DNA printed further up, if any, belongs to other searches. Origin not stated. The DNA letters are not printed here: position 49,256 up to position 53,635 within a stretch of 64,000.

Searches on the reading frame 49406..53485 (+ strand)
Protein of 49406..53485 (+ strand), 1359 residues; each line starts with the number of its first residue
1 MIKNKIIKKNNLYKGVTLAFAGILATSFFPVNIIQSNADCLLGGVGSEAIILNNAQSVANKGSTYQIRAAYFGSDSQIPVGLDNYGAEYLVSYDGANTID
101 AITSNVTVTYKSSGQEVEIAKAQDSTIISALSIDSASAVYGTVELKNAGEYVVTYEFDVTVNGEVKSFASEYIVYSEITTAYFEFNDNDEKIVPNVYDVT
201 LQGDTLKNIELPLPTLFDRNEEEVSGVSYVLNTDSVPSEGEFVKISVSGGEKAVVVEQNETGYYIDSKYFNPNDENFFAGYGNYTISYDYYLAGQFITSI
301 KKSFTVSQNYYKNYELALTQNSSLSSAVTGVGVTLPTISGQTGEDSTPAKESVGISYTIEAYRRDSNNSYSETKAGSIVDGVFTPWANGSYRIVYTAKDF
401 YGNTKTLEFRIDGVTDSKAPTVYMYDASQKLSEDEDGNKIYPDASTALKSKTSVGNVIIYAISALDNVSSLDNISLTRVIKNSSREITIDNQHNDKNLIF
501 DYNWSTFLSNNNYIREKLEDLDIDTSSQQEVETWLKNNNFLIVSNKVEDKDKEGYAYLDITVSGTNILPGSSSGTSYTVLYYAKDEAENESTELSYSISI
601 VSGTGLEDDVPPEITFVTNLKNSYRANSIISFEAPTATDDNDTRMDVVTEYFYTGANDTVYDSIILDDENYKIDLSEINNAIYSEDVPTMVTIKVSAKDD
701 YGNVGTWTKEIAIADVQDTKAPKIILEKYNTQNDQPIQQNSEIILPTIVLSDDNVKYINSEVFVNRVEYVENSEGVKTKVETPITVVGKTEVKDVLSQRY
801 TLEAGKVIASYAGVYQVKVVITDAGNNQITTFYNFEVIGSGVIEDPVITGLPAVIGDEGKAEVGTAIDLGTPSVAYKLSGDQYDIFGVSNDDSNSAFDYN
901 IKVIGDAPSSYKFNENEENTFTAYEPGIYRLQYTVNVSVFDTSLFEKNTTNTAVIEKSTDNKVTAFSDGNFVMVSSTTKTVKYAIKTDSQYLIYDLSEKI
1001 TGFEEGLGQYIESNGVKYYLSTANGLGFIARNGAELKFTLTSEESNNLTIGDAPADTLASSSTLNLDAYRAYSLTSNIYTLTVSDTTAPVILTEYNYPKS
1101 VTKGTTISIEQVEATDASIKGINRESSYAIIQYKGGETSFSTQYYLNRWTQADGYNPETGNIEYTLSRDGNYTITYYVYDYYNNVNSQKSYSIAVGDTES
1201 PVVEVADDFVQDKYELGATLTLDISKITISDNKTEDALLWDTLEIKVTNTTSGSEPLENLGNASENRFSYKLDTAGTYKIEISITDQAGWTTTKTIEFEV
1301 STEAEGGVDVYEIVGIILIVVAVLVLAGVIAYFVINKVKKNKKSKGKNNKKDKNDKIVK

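Call 3: search_protein_families(library=pfam, proteins=[window:49406-53485:+], max_evalue=10)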
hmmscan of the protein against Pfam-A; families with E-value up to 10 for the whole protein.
window:49406-53485:+ (1359 aa): 13 families
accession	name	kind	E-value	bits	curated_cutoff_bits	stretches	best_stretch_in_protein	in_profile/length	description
PF13750.12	Big_3_3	-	7.1e-05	23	27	3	1168-1299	13-145/157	Bacterial Ig-like domain (group 3)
PF07790.16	Pilin_N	-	0.00021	22.5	25.2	1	1312-1343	5-35/78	Archaeal Type IV pilin, N-terminal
PF19077.6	Big_13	-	0.0012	19.7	27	2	1263-1300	59-100/102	Bacterial Ig-like domain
PF01105.29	EMP24_GP25L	-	0.0012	19.3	25.9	2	1242-1305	38-100/182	emp24/gp25L/p24 family/GOLD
PF18911.6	PKD_4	-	0.0023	18.4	27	2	1146-1195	36-85/85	PKD domain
PF06024.17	Orf78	-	0.025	15.3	29.4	1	1312-1344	62-95/101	Orf78 (ac78)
PF15418.12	DUF4625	-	0.21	12.3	27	1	1274-1300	104-130/131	Domain of unknown function (DUF4625)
PF05506.17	PLipase_C_C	-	0.23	12.9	24.4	1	1155-1216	7-65/80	Bacterial phospholipase C, C-terminal domain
PF07666.16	MpPF26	-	0.23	12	37.2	1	1313-1354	3-46/75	M penetrans paralogue family 26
PF11033.13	ComJ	-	0.44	10.7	25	1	82-159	44-121/122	Competence protein J (ComJ)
PF18016.8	SAM_3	-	0.61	10.5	22.6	1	525-540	9-24/65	SAM domain (Sterile alpha motif)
PF04234.18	CopC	-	0.63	11.5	23.3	1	1218-1300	13-92/92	CopC domain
PF16403.11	Bact_surface_Ig-like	-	1.4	9.4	27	3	387-407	45-65/71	Bacterial surface protein, Ig-like domain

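Call 4: search_protein_families(library=ncbifam, proteins=[window:49406-53485:+], max_evalue=10)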
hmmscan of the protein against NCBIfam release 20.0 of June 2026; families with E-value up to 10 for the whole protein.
window:49406-53485:+ (1359 aa): 6 families
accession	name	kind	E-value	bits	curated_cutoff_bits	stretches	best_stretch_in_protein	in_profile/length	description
NF045849.1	ICE_MMCAP2_0565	equivalog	0.024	14.3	40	1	1312-1357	11-56/80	Mbov_0395 family pilin-like conjugal transfer protein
NF045951.1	MAG0110_fam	subfamily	0.054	12.7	98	1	1302-1340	105-143/237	MAG0110 family membrane protein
NF047638.1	throspo3_MtsC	equivalog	0.06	12.2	350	1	907-960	344-398/428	cell-cell cohesion MYXO-CTERM protein MtsC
NF005826.1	PRK07718.1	equivalog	0.063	13.2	140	1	1313-1347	6-40/143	flagellar basal body-associated protein FliL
NF047446.1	barrel_OmpL47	domain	0.54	10.7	40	2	1153-1195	28-68/68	OmpL47-type beta-barrel domain-containing protein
TIGR03769.1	P_ac_wall_RPT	domain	3.8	8.1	30.9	0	925-949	11-36/41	TIGR03769 domain-containing protein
